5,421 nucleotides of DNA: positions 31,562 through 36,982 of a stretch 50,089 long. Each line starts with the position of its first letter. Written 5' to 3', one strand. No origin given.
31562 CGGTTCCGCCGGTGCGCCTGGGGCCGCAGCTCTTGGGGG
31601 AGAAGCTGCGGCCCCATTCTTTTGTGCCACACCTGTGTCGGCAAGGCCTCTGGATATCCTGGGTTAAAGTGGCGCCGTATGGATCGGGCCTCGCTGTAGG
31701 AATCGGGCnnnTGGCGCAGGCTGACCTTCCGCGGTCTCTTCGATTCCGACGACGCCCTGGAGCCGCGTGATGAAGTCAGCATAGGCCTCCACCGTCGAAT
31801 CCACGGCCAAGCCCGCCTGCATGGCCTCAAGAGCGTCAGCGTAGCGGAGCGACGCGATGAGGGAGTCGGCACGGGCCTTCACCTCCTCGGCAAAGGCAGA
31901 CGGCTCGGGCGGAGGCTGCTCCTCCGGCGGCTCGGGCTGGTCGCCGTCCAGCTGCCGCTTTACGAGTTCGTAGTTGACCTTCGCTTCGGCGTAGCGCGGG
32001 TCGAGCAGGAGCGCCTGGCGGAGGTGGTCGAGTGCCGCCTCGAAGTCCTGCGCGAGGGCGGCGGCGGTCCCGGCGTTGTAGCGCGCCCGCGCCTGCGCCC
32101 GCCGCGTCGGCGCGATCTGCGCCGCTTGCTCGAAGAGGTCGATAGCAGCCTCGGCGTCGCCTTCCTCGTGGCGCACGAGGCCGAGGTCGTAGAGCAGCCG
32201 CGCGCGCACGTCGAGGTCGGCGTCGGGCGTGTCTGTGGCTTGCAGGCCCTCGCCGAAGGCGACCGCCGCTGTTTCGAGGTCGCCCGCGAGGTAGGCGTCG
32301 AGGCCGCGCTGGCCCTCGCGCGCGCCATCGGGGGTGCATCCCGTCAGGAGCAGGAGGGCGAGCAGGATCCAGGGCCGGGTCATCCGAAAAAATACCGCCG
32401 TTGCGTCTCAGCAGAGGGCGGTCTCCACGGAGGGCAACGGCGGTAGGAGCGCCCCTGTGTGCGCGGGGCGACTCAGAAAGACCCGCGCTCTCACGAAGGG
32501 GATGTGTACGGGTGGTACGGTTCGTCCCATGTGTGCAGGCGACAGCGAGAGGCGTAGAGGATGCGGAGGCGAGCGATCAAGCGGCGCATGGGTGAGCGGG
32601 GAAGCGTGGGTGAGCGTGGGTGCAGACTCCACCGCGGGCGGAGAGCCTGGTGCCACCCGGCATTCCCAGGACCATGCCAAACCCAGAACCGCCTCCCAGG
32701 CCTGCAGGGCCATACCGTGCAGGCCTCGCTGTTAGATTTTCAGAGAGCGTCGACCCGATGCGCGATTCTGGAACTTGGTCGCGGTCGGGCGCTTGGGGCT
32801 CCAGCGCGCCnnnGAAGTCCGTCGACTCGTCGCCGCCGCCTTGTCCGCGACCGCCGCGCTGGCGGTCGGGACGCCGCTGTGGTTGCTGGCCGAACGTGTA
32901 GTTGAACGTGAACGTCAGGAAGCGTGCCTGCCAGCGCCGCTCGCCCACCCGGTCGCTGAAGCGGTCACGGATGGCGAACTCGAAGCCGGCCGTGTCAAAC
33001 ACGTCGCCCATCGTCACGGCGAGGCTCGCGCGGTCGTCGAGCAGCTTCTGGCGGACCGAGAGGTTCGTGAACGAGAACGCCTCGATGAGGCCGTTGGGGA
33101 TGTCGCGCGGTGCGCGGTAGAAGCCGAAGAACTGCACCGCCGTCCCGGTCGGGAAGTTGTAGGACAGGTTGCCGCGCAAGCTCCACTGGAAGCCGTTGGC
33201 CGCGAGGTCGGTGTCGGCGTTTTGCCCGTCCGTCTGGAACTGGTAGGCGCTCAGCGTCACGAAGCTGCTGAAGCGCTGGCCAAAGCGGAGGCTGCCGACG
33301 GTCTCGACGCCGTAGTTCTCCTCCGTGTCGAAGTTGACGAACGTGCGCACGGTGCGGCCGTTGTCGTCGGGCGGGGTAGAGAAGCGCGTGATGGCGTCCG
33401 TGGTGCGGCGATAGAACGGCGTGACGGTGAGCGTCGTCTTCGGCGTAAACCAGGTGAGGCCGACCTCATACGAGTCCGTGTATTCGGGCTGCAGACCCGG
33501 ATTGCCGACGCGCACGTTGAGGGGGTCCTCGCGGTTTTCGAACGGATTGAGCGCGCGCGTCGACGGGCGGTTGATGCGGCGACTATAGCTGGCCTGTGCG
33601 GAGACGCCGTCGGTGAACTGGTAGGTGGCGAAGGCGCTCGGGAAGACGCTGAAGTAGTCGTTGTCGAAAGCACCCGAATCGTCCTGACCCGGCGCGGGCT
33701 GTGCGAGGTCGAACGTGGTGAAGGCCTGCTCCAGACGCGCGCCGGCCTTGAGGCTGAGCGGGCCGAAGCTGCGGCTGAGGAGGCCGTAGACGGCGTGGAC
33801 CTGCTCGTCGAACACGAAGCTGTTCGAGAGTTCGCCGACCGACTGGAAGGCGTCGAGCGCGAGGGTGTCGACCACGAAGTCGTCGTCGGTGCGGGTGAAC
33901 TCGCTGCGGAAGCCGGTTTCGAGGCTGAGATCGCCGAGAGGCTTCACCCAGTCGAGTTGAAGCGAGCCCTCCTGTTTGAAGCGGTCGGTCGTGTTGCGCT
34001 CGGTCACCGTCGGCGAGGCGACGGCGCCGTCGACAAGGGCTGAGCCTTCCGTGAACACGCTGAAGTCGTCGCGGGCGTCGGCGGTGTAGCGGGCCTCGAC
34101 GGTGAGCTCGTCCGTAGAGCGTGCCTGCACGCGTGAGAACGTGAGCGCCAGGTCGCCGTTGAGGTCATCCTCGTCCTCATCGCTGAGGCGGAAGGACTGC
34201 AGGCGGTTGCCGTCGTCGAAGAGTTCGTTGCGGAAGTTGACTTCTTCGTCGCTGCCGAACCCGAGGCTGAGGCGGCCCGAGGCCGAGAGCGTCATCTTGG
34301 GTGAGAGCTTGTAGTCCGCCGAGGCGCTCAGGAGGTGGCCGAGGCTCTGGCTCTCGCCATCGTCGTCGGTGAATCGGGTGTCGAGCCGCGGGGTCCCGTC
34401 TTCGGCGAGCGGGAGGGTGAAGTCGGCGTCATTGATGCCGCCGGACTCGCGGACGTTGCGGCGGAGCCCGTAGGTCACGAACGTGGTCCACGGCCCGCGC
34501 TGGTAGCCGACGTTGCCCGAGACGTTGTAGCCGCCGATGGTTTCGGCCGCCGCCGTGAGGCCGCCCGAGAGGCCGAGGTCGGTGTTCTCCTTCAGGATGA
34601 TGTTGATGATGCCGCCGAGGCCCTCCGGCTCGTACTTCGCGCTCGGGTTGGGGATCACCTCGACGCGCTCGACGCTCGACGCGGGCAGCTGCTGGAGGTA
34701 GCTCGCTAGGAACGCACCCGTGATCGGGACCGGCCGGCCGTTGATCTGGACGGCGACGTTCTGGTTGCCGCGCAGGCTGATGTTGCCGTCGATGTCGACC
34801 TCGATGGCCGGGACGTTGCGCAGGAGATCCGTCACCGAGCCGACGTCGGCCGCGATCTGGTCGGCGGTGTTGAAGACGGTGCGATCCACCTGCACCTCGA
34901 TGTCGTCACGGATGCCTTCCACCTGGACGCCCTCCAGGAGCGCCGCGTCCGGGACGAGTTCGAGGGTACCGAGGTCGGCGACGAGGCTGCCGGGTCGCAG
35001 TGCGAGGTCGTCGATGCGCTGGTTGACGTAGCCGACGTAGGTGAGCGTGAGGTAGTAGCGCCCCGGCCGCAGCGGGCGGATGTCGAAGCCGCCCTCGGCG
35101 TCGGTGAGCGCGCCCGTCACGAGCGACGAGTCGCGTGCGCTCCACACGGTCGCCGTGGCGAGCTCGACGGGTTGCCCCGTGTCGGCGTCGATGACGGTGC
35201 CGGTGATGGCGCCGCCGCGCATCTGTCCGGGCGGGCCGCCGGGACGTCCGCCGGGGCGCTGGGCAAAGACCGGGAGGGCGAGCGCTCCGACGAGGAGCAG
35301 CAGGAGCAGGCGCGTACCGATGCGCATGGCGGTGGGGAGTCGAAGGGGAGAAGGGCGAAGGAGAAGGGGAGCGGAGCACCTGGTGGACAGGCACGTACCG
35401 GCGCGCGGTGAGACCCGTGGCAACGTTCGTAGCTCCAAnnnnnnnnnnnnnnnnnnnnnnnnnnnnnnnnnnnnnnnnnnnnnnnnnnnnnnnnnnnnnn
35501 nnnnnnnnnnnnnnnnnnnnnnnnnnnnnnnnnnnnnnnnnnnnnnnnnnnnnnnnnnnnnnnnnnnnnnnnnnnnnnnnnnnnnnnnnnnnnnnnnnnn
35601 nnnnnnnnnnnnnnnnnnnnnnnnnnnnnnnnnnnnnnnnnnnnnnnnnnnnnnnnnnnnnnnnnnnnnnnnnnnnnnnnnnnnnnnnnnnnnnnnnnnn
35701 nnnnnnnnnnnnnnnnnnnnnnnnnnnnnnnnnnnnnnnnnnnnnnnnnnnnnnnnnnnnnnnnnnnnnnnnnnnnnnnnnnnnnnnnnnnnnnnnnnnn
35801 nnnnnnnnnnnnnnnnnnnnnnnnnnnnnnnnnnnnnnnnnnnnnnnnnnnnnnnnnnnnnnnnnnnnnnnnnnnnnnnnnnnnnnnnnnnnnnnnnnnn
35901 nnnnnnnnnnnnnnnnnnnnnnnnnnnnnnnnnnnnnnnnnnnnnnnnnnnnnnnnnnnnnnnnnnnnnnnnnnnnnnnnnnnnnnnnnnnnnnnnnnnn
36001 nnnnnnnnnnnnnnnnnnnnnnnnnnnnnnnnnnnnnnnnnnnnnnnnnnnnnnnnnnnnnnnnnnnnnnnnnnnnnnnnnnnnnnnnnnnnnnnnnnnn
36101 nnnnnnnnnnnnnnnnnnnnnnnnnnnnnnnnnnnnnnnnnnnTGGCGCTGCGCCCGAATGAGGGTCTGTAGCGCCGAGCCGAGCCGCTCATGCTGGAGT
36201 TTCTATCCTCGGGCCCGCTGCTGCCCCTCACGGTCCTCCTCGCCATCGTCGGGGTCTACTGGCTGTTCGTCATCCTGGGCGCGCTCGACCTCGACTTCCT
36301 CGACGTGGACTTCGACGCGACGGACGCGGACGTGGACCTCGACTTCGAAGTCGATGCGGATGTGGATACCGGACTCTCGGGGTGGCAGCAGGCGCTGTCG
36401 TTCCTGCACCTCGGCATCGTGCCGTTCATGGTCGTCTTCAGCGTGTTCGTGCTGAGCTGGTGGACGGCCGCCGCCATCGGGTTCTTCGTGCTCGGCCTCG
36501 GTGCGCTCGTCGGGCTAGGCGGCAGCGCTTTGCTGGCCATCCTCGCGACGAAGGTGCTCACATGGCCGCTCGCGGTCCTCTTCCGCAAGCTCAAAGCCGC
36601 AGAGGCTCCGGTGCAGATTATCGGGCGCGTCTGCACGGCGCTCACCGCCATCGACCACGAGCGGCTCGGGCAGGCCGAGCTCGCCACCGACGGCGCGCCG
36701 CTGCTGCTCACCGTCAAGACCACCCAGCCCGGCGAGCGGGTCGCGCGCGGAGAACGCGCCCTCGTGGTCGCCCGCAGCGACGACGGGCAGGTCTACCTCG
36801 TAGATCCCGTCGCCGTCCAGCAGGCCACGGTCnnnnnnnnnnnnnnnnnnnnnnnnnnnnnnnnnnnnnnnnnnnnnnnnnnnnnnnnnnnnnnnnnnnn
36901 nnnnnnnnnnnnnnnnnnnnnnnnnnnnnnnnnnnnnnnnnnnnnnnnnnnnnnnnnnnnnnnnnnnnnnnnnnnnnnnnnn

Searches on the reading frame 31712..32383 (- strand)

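Call 25: search_protein_families(library=pfam, proteins=[window:31712-32383:-], max_evalue=0.00001)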
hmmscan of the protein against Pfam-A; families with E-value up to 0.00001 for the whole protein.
window:31712-32383:- (224 aa): 4 families
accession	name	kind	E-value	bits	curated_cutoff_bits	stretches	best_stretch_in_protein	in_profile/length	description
PF07719.23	TPR_2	-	6.7e-13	48.1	27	0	61-93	1-33/34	Tetratricopeptide repeat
PF13424.12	TPR_12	-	1.7e-12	47.8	30.1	1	61-125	3-72/77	Tetratricopeptide repeat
PF00515.34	TPR_1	-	1.3e-09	37.9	27.8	0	98-131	1-34/34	Tetratricopeptide repeat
PF13181.12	TPR_8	-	2.5e-08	33.9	25.7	0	61-93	1-33/34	Tetratricopeptide repeat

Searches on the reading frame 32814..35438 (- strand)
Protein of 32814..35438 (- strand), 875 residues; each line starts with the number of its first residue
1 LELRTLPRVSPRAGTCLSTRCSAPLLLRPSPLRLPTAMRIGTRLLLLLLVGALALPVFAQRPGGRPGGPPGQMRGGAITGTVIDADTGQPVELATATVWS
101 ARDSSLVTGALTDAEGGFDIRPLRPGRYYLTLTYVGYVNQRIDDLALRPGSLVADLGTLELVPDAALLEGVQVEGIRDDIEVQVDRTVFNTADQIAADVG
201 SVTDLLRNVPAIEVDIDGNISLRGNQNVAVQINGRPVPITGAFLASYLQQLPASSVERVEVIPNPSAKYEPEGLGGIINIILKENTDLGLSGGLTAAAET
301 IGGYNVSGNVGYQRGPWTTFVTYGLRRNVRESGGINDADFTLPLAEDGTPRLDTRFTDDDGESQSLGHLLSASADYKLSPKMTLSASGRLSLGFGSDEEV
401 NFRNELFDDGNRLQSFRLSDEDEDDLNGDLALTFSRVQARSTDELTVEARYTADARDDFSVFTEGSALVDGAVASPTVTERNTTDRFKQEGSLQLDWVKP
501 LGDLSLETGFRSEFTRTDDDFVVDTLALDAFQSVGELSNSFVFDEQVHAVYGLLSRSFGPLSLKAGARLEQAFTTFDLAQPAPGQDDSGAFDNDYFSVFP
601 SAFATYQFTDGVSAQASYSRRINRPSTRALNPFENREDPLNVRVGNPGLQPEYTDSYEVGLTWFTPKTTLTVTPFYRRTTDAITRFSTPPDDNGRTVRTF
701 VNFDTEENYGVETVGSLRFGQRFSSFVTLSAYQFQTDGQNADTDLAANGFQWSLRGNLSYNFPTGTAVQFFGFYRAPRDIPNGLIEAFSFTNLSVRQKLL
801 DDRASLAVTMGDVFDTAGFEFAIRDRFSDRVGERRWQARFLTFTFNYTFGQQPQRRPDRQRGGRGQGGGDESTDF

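Call 25: search_protein_families(library=pfam, proteins=[window:32814-35438:-], max_evalue=0.00001)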
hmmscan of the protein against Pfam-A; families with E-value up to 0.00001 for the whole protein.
window:32814-35438:- (875 aa): 5 families
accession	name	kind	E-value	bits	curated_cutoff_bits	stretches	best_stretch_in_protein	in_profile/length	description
PF14905.12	OMP_b-brl_3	-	1.6e-95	321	27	1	443-847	8-408/408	Outer membrane protein beta-barrel family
PF00593.30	TonB_dep_Rec_b-barrel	-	4.6e-29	103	27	1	402-797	34-421/436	TonB dependent receptor-like, beta-barrel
PF13620.12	CarboxypepD_reg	-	2e-13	50.9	32.3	1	78-151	2-73/82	Carboxypeptidase regulatory-like domain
PF07715.20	Plug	-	8.2e-10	39.6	23.9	1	183-277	6-107/107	TonB-dependent Receptor Plug Domain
PF13715.12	CarbopepD_reg_2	-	5.7e-09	36.3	32.2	1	78-141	1-59/88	CarboxypepD_reg-like domain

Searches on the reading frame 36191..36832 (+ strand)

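Call 46: search_protein_families(library=pfam, proteins=[window:36191-36832:+], max_evalue=1)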
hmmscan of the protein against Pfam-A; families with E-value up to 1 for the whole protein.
window:36191-36832:+ (214 aa): 1 family
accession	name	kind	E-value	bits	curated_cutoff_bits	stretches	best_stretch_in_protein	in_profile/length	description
PF21001.2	YqiJ_N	-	0.0071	17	23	1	13-120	8-104/116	Inner membrane protein YqiJ, N-terminal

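Call 85: search_protein_families(library=padloc, proteins=[window:36191-36832:+], max_evalue=0.001)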
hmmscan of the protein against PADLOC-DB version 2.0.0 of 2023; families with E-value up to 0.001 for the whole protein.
window:36191-36832:+ (214 aa): 0 families

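Call 86: search_protein_families(library=ncbifam, proteins=[window:36191-36832:+], max_evalue=0.001)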
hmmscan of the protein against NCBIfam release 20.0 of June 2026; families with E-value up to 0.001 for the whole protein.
window:36191-36832:+ (214 aa): 0 families
